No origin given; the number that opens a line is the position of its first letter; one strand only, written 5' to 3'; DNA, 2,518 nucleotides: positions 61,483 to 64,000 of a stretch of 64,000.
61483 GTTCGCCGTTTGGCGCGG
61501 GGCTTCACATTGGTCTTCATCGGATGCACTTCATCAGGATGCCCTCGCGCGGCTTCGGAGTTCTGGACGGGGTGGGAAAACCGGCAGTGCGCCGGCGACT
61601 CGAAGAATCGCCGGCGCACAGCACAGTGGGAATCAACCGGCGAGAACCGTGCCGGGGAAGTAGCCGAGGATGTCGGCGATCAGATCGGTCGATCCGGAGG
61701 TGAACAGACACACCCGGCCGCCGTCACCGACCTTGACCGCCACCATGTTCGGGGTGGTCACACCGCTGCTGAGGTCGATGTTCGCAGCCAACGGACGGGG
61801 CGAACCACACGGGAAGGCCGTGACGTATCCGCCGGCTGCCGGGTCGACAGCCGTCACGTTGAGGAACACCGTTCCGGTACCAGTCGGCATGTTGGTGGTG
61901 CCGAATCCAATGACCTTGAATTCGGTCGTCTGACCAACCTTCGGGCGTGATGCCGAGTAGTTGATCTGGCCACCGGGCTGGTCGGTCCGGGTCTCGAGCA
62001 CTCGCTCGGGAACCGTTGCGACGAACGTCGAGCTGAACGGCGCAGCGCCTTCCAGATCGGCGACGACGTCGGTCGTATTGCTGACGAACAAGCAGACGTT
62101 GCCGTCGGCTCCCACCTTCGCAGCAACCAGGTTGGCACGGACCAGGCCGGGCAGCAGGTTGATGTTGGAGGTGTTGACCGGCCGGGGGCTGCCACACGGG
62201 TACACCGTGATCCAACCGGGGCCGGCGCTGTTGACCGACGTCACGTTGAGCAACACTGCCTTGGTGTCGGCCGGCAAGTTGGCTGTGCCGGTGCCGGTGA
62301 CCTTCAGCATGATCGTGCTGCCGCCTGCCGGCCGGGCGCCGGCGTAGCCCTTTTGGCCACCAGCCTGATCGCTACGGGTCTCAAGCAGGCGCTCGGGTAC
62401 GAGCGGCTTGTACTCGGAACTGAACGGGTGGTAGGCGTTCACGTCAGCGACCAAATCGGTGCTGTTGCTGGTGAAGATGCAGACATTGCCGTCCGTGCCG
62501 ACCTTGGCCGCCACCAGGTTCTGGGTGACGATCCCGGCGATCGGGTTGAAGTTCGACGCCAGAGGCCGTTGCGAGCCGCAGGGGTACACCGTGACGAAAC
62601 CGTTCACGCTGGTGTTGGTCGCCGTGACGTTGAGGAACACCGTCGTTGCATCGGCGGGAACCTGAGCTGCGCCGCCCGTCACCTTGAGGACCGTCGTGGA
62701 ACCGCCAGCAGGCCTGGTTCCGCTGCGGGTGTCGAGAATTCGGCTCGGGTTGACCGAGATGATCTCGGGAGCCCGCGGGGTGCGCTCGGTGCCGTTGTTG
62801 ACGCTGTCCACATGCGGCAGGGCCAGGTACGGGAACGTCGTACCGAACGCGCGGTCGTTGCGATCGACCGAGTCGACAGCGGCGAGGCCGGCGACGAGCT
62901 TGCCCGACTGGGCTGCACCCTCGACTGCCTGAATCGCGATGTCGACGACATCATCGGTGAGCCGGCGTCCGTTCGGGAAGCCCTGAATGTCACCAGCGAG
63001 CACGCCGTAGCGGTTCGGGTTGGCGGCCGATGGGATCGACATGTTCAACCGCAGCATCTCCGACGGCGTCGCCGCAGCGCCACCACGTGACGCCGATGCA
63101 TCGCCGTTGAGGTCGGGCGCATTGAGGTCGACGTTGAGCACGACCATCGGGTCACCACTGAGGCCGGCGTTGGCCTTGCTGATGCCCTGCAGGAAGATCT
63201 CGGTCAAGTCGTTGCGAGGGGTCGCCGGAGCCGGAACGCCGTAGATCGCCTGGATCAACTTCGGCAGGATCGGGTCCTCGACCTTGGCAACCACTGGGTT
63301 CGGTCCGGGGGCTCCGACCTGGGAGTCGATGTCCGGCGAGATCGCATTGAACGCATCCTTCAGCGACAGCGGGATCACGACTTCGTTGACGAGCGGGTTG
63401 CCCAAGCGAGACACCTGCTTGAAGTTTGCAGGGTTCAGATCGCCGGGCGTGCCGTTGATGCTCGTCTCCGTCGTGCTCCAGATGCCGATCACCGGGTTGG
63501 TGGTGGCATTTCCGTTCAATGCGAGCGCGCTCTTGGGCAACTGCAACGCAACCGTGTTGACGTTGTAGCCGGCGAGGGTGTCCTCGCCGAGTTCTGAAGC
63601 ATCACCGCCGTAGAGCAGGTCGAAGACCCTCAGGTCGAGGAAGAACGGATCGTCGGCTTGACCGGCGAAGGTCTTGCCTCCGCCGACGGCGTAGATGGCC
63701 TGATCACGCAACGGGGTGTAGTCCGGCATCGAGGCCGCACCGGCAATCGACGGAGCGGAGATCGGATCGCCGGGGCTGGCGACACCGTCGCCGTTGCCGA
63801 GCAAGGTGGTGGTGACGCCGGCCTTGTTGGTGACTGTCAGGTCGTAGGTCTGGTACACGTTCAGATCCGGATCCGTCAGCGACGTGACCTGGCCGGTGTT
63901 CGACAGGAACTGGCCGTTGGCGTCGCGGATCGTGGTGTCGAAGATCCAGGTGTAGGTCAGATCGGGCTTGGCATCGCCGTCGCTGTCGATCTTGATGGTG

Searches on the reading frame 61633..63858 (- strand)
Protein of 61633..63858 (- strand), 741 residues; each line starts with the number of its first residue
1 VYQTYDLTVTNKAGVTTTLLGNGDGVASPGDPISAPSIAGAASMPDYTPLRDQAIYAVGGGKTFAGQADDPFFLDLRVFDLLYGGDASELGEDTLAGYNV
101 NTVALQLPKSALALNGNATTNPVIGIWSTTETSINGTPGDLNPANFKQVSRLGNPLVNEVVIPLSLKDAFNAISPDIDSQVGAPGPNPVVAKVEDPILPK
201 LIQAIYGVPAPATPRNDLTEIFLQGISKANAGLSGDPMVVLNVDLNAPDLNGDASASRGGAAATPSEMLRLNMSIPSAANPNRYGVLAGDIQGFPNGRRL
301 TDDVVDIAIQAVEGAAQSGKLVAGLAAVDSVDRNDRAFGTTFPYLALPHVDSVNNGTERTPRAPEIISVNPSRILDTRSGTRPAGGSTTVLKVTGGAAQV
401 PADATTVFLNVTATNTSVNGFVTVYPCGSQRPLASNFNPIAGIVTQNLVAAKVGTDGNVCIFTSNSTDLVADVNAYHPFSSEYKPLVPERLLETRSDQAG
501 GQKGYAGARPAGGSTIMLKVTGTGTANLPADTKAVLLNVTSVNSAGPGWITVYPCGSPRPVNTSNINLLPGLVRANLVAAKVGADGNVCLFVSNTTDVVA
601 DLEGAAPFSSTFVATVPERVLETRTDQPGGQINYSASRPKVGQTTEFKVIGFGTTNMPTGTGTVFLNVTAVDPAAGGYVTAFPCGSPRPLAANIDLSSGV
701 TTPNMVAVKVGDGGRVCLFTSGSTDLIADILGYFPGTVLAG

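Call 42: search_protein_families(library=pfam, proteins=[window:61633-63858:-], max_evalue=0.001)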
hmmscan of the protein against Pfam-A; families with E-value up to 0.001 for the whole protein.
window:61633-63858:- (741 aa): 1 family
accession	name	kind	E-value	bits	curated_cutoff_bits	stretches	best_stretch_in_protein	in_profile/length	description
PF14224.11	DUF4331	-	1.7e-93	314.6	27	1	3-348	108-421/421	Domain of unknown function (DUF4331)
